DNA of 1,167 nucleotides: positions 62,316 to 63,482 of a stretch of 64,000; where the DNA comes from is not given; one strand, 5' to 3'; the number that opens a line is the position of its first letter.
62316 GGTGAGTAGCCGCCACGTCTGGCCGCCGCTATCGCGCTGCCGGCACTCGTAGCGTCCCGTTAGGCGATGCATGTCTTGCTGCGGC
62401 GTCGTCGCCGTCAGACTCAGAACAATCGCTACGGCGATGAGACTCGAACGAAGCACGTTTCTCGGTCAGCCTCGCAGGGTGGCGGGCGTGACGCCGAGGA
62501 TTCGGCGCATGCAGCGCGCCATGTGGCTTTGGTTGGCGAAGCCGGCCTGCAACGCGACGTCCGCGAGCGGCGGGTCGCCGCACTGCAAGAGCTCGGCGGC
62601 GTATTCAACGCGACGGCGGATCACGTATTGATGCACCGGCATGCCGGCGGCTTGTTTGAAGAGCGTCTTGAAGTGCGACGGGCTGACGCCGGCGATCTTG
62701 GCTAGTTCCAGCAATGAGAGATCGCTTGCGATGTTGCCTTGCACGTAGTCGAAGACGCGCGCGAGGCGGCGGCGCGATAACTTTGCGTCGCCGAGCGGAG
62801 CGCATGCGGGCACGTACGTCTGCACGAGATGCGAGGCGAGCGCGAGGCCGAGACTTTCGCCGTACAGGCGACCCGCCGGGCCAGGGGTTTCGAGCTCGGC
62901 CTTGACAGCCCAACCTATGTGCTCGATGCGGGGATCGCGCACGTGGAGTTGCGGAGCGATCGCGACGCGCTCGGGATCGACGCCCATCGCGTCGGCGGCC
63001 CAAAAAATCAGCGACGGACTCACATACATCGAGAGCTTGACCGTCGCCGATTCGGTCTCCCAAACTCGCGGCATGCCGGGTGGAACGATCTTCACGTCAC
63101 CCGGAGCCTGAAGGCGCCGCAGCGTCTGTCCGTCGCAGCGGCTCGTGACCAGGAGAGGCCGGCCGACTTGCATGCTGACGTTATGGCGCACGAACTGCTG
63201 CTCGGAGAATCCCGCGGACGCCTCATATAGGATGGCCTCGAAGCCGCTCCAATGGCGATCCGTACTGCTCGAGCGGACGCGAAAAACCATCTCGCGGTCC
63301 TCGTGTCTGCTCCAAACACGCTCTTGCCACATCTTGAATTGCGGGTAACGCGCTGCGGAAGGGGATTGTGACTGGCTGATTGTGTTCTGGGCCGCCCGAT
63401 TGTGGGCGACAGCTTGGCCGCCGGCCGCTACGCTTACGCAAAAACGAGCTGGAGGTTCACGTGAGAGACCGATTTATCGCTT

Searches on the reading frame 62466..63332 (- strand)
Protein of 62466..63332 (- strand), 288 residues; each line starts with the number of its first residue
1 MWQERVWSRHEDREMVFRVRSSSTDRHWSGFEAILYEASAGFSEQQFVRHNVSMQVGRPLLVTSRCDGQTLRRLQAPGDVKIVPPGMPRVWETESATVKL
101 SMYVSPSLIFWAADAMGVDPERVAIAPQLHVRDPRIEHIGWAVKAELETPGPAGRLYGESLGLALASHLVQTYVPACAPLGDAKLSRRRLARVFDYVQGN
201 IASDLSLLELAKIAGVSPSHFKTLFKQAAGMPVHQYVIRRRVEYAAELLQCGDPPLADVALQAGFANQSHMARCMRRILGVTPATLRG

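Call 60: find_encoding_contigs(protein=window:62466-63332:-, flank=10000, max_places=3)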
Protein window:62466-63332:- (288 aa): no gene with exactly this product is on record in the collection.
